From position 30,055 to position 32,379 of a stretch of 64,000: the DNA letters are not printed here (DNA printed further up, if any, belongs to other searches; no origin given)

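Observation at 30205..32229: Unusual 674-aa fusion: DapA-like aldolase + MfnB-like (4-HFC-P synthase family) + TusA-like domain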

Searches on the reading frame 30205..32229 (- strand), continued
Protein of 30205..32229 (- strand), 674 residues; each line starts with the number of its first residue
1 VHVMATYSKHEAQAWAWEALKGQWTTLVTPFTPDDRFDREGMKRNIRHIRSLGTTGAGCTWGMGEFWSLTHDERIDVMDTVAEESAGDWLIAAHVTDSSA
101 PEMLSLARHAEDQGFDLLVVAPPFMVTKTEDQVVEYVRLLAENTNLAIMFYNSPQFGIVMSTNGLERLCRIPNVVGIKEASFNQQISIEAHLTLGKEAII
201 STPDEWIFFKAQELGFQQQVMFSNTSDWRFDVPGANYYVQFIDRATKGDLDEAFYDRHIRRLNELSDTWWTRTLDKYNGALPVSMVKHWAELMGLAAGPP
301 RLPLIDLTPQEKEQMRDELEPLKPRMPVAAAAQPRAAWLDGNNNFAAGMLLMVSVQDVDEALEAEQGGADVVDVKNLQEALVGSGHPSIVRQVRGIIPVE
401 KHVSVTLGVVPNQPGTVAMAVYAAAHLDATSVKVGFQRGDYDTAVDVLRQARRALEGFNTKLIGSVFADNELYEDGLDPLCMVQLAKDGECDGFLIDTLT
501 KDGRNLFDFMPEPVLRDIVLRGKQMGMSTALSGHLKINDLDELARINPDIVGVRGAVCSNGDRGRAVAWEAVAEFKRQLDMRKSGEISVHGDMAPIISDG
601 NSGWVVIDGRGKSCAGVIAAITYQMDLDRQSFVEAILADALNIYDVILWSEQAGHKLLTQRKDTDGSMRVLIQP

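Call 77: search_protein_families(library=ncbifam, proteins=[L126:11637-12326:+, L126:12379-13599:+, L126:9942-10211:-, L126:11162-11428:-, L122:4709-5878:+, L120:5909-6655:+, L125:10114-11796:+, L122:10345-12129:+, L120:12774-13778:-, L117:5384-6001:-], max_evalue=0.00001)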
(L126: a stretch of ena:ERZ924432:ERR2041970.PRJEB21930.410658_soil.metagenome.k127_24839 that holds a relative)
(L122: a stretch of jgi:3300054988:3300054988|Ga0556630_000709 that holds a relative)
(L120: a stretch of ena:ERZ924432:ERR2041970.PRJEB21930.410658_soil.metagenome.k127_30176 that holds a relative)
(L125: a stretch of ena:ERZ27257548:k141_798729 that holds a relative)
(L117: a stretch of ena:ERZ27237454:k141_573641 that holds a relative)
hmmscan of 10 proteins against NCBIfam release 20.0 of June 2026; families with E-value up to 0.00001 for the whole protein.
L126:11637-12326:+ (229 aa): 28 families (the best 25 are shown)
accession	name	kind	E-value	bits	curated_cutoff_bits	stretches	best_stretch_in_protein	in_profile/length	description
TIGR01934.1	MenG_MenH_UbiE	subfamily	4.5e-51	173.3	158.35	1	1-224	4-222/223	ubiquinone/menaquinone biosynthesis methyltransferase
NF001244.0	PRK00216.1-5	equivalog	2.1e-49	167.9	216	1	1-224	13-234/236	bifunctional demethylmenaquinone methyltransferase/2-methoxy-6-polyprenyl-1,4-benzoquinol methylase UbiE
NF052510.1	methyltran_MpqE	exception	1.8e-43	148.6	335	1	1-221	11-230/234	methyl-plastoquinone biosynthesis methyltransferase MpqE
NF001243.0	PRK00216.1-4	equivalog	1.3e-37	129.4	235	1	2-224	13-232/237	demethylmenaquinone methyltransferase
NF001241.0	PRK00216.1-2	equivalog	8.8e-36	123.7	327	1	1-221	16-225/231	demethylmenaquinone methyltransferase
NF001242.0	PRK00216.1-3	equivalog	7.1e-35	120.6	351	1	1-219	33-251/258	bifunctional demethylmenaquinone methyltransferase/2-methoxy-6-polyprenyl-1,4-benzoquinol methylase UbiE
TIGR02752.1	MenG_heptapren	equivalog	1.8e-34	119.3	419.85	1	2-223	11-229/231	demethylmenaquinone methyltransferase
NF001240.0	PRK00216.1-1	equivalog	3.6e-32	111.4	378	1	2-223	29-248/251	bifunctional demethylmenaquinone methyltransferase/2-methoxy-6-polyprenyl-1,4-benzoquinol methylase UbiE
NF043040.1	corrin_prot_MT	hypoth_equivalog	6.4e-17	61.7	180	1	42-143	43-146/216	corrinoid protein-associated methyltransferase CpaM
NF047649.1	MTase_UXPK_star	exception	1.1e-16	60.7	460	1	40-141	77-178/283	methyltransferase/UXPK-star double selenoprotein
NF004452.0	PRK05785.1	equivalog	1.5e-16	60.6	207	1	2-176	15-175/228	hypothetical protein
NF045667.1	MTase_DVU1556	equivalog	5.3e-15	55.4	155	1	40-148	22-123/213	DVU_1556 family methyltransferase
NF041537.1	ArsM_AhpD_UU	exception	1.7e-14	53.4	510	1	43-142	79-178/345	arsenite methyltransferase/AhpD domain selenoprotein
TIGR02072.1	BioC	equivalog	2e-14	54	184.95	1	43-144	37-132/244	malonyl-ACP O-methyltransferase BioC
NF041536.1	ArsM_DUF2284_UU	exception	7e-12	44.4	575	1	43-141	79-177/459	arsenite methyltransferase/DUF2284 domain selenoprotein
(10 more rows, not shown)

L126:12379-13599:+ (406 aa): 64 families (the best 25 are shown)
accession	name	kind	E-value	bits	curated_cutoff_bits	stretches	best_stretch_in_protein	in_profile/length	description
NF004870.0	PRK06225.1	equivalog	3.8e-119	397.8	351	1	14-365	25-376/380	pyridoxal phosphate-dependent aminotransferase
NF041364.1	GntC_guanitoxin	equivalog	5.2e-50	170.3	415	1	30-354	12-348/356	guanitoxin biosynthesis PLP-dependent (S)-gamma-hydroxy-L-arginine cyclodehydratase GntC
NF006229.0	PRK08361.1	equivalog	1.9e-32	112.7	624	1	74-347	94-372/391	aspartate aminotransferase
TIGR01141.1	hisC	equivalog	6e-32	110.9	276.55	1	18-358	21-345/349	histidinol-phosphate transaminase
NF005732.0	PRK07550.1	equivalog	6.3e-32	111.1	366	1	22-347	37-371/389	aminotransferase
NF004770.0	PRK06108.1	subfamily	4e-31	108.2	422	1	50-357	68-386/396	pyridoxal phosphate-dependent aminotransferase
NF004621.0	PRK05957.1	equivalog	2.8e-30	105.4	498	1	30-331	40-351/389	pyridoxal phosphate-dependent aminotransferase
NF005817.0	PRK07683.1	equivalog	1.2e-29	103.2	575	1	66-347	82-365/387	aminotransferase A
NF005744.0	PRK07568.1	subfamily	1.7e-29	102.8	389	1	73-290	88-313/398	pyridoxal phosphate-dependent aminotransferase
NF003496.0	PRK05166.1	equivalog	1.8e-28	99.4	540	1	15-364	34-371/373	histidinol-phosphate transaminase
TIGR01140.1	L_thr_O3P_dcar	equivalog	2e-28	99.5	290.55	1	40-358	34-329/331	threonine-phosphate decarboxylase CobD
TIGR03947.1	viomycin_VioD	equivalog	6.7e-28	97.6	390.9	1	56-350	52-346/359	capreomycidine synthase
NF005816.0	PRK07682.1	equivalog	1.7e-27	96.1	620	1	72-347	89-367/390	aminotransferase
NF004975.0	PRK06348.1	equivalog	2.1e-27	96.1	549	1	44-346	55-366/384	pyridoxal phosphate-dependent aminotransferase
NF006488.0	PRK08912.1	equivalog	3.7e-27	95.3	498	1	31-324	41-344/387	aminotransferase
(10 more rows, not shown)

L126:9942-10211:- (89 aa): 0 families

L126:11162-11428:- (88 aa): 0 families

L122:4709-5878:+ (389 aa): 14 families
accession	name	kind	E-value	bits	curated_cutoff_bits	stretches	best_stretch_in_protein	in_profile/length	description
NF043040.1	corrin_prot_MT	hypoth_equivalog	7e-17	61.6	180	1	151-273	27-147/216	corrinoid protein-associated methyltransferase CpaM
NF001241.0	PRK00216.1-2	equivalog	1.7e-12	47.5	327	1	125-277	11-151/231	demethylmenaquinone methyltransferase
TIGR01934.1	MenG_MenH_UbiE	subfamily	5.2e-10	39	158.35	1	130-272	4-140/223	ubiquinone/menaquinone biosynthesis methyltransferase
NF041820.1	daptide_MTase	equivalog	2.7e-09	36.9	175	1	166-213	37-86/243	daptide-type RiPP biosynthesis methyltransferase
TIGR02021.1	BchM-ChlM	equivalog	2.7e-08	33.5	158.9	1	165-219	54-108/218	magnesium protoporphyrin IX methyltransferase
NF001244.0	PRK00216.1-5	equivalog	3.2e-08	33.2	216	1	125-272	8-152/236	bifunctional demethylmenaquinone methyltransferase/2-methoxy-6-polyprenyl-1,4-benzoquinol methylase UbiE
TIGR00026.1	hi_GC_TIGR00026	subfamily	6.1e-08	33.3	46.35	1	6-71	7-73/111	nitroreductase family deazaflavin-dependent oxidoreductase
NF008264.0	PRK11036.1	equivalog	1.9e-07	30.8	366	1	130-278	5-152/261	tRNA uridine 5-oxyacetic acid(34) methyltransferase CmoM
NF041537.1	ArsM_AhpD_UU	exception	2.3e-07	29.9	510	1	158-273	69-180/345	arsenite methyltransferase/AhpD domain selenoprotein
NF052510.1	methyltran_MpqE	exception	3e-07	30.1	335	1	163-272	44-150/234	methyl-plastoquinone biosynthesis methyltransferase MpqE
NF045667.1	MTase_DVU1556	equivalog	3.7e-06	26.5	155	0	163-273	20-119/213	DVU_1556 family methyltransferase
TIGR01983.1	UbiG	equivalog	3.7e-06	26.4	102.95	0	166-279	50-157/228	bifunctional 2-polyprenyl-6-hydroxyphenol methylase/3-demethylubiquinol 3-O-methyltransferase UbiG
NF047649.1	MTase_UXPK_star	exception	3.9e-06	26.1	460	1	162-273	74-181/283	methyltransferase/UXPK-star double selenoprotein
NF045649.1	2X_seleno_MduS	exception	3.9e-06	26.1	380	1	167-223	43-99/338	methyltransferase domain-containing selenoprotein MduS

L120:5909-6655:+ (248 aa): 12 families
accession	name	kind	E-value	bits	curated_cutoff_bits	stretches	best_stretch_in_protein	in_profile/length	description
NF041820.1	daptide_MTase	equivalog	4.2e-17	62.4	175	1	13-141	12-142/243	daptide-type RiPP biosynthesis methyltransferase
TIGR01934.1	MenG_MenH_UbiE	subfamily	3.9e-13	49.2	158.35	1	8-146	4-146/223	ubiquinone/menaquinone biosynthesis methyltransferase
NF001244.0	PRK00216.1-5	equivalog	4e-13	49.2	216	1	8-146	13-158/236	bifunctional demethylmenaquinone methyltransferase/2-methoxy-6-polyprenyl-1,4-benzoquinol methylase UbiE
NF043040.1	corrin_prot_MT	hypoth_equivalog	3.9e-12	46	180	1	14-161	13-167/216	corrinoid protein-associated methyltransferase CpaM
NF002463.0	PRK01683.1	equivalog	1.8e-11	44.1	297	1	42-182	30-165/258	trans-aconitate 2-methyltransferase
NF045667.1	MTase_DVU1556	equivalog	2.7e-11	43.4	155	1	34-141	13-119/213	DVU_1556 family methyltransferase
NF051855.1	GlySarMtaseBact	equivalog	2.5e-10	40.4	350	1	45-142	55-159/259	glycine/sarcosine N-methyltransferase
NF001241.0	PRK00216.1-2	equivalog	1.1e-09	38.3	327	1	7-167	15-175/231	demethylmenaquinone methyltransferase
TIGR02072.1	BioC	equivalog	1.4e-08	34.8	184.95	1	44-141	35-132/244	malonyl-ACP O-methyltransferase BioC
NF040703.1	cyclopro_CfaB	exception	3.5e-07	29.4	650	1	27-140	143-262/393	C17 cyclopropane fatty acid synthase CfaB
NF007610.0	PRK10258.1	equivalog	6.7e-07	28.9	342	1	9-140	13-137/251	malonyl-ACP O-methyltransferase BioC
NF008686.0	PRK11705.1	equivalog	2.9e-06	26.6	400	1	27-141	151-265/383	cyclopropane fatty acyl phospholipid synthase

L125:10114-11796:+ (561 aa): 92 families (the best 25 are shown)
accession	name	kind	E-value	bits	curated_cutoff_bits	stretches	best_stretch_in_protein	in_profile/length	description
NF047394.1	AcylCoAsynMbcS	equivalog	1.2e-134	449.9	850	1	21-548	3-523/525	acyl-CoA synthetase MbcS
NF003313.0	PRK04319.1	equivalog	3.8e-104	349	729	1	29-545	42-561/574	acetate--CoA ligase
TIGR02188.1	Ac_CoA_lig_AcsA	equivalog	1.1e-75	255.2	724.95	2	180-548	226-608/629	acetate--CoA ligase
TIGR02262.1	benz_CoA_lig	subfamily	6.6e-75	252.7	375.25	1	51-543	22-507/508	benzoate-CoA ligase family protein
NF001208.0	PRK00174.1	subfamily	3.5e-74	250.3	657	1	177-548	241-623/649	acetate--CoA ligase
NF004837.0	PRK06187.1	subfamily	4.2e-74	249.7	476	1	41-552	17-529/531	long-chain-fatty-acid--CoA ligase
NF004808.0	PRK06155.1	equivalog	2.4e-62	210.9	722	1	42-544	31-521/542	ATP-dependent acyl-CoA ligase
NF006182.0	PRK08316.1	subfamily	3.7e-59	200.6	663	1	40-547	19-519/523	fatty acyl-CoA synthetase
NF006181.0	PRK08314.1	subfamily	3.7e-58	197.1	705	1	180-551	191-560/563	long-chain-fatty-acid--CoA ligase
NF053567.1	HBDA_AROS1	equivalog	1.2e-54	185.5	1000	1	60-543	37-517/523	3-hydroxybenzoate--CoA ligase HbdA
NF005947.1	PRK08008.1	equivalog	3.6e-54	184.2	651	1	43-541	18-517/518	crotonobetaine/carnitine-CoA ligase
NF004511.1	PRK05852.1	equivalog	2.6e-53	181.4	650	1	40-542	7-501/505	FadD7 family fatty acid--CoA ligase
NF005714.0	PRK07529.1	subfamily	3e-53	181.1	632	2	181-548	206-579/640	acyl-CoA synthetase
NF005702.0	PRK07514.1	subfamily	5.5e-53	180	558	1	58-545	25-500/506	malonyl-CoA synthase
NF005220.0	PRK06710.1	equivalog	1.3e-50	172.1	1116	1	172-551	187-557/563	long-chain-fatty-acid--CoA ligase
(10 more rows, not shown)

L122:10345-12129:+ (594 aa): 38 families (the best 25 are shown)
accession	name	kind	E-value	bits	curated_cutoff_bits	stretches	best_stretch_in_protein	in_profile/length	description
NF006203.0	PRK08327.1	equivalog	7.7e-58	196.4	456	2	6-446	8-450/571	thiamine pyrophosphate-requiring protein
NF005485.1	PRK07092.1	equivalog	3.7e-39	134.9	493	2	17-446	11-414/523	benzoylformate decarboxylase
NF006122.0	PRK08266.1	subfamily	1e-25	90.2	571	2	6-242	3-235/543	hypothetical protein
NF006052.0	PRK08199.1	subfamily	4.6e-24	84.6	539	1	5-354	6-352/559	thiamine pyrophosphate protein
TIGR00118.1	acolac_lg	equivalog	1.4e-21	76.6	538.35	1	8-274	2-265/557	biosynthetic-type acetolactate synthase large subunit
NF005760.0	PRK07586.1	equivalog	2.3e-21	76.3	363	1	372-581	329-513/514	acetolactate synthase large subunit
NF004710.0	PRK06048.1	equivalog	3e-18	65.6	976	1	9-274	10-272/561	acetolactate synthase large subunit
NF005713.0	PRK07525.1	subfamily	6e-18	64.5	620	1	7-366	6-366/592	sulfoacetaldehyde acetyltransferase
NF005712.0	PRK07524.1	subfamily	3.1e-17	62.2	500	1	7-581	3-528/536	5-guanidino-2-oxopentanoate decarboxylase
NF006319.0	PRK08527.1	equivalog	5.9e-17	61.3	905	1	8-211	5-205/565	acetolactate synthase large subunit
TIGR03457.1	sulphoacet_xsc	equivalog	6.9e-17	61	676.4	1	8-366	3-354/579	sulfoacetaldehyde acetyltransferase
NF004516.0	PRK05858.1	equivalog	1.2e-16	60.3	587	1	7-218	11-217/548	acetolactate synthase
NF005936.0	PRK07979.1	equivalog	1.2e-16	60.2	1080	1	8-242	5-238/574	acetolactate synthase 3 large subunit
NF005409.0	PRK06965.1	equivalog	4.8e-16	58.3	1035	1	7-262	21-274/587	acetolactate synthase 3 catalytic subunit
NF009122.0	PRK12474.1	subfamily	6.6e-16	58.2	835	1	461-578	403-514/518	hypothetical protein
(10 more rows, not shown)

L120:12774-13778:- (334 aa): 20 families
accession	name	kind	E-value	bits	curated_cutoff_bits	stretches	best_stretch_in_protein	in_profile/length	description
NF005146.0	PRK06606.1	equivalog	4.3e-118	393.7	279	1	7-306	6-306/307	branched-chain amino acid transaminase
TIGR01122.1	ilvE_I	equivalog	1.6e-117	391.9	245.55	1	11-306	1-298/298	branched-chain-amino-acid transaminase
NF005726.0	PRK07544.1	equivalog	9e-75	251.5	396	1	9-295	12-291/295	branched-chain amino acid aminotransferase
NF006185.0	PRK08320.1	subfamily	3.6e-74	249.5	363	1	8-292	3-283/292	branched-chain amino acid aminotransferase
NF009126.0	PRK12479.1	equivalog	2.6e-54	184.4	518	1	9-284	5-276/299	branched-chain-amino-acid transaminase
TIGR01121.1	D_amino_aminoT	equivalog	1.1e-39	136.3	277.45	1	10-292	2-275/276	D-amino-acid transaminase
NF009897.0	PRK13357.1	equivalog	3.8e-37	127.9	307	1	9-306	42-357/358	branched-chain amino acid aminotransferase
NF009896.0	PRK13356.1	equivalog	4e-37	127.9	262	1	9-294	9-285/287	branched-chain amino acid aminotransferase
NF005209.0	PRK06680.1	subfamily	1.5e-35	122.5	320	1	10-293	5-282/286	D-amino-acid transaminase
NF005800.0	PRK07650.1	equivalog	1.4e-31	109.9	308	1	10-293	3-277/290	aminodeoxychorismate lyase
TIGR01123.1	ilvE_II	equivalog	1.8e-30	106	250.05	1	11-304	1-311/313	branched-chain-amino-acid transaminase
NF005888.0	PRK07849.1-3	equivalog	2.3e-22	79.3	273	1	165-273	165-274/298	aminodeoxychorismate lyase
NF004761.0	PRK06092.1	equivalog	1.5e-17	63.7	260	1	21-272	9-251/268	aminodeoxychorismate lyase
NF009066.0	PRK12400.1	equivalog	2.5e-17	63.2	538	1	22-292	21-282/290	D-amino-acid transaminase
TIGR03461.1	pabC_Proteo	equivalog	4.4e-17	62.2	176.85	1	22-271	8-248/262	aminodeoxychorismate lyase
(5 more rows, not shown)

L117:5384-6001:- (205 aa): 0 families
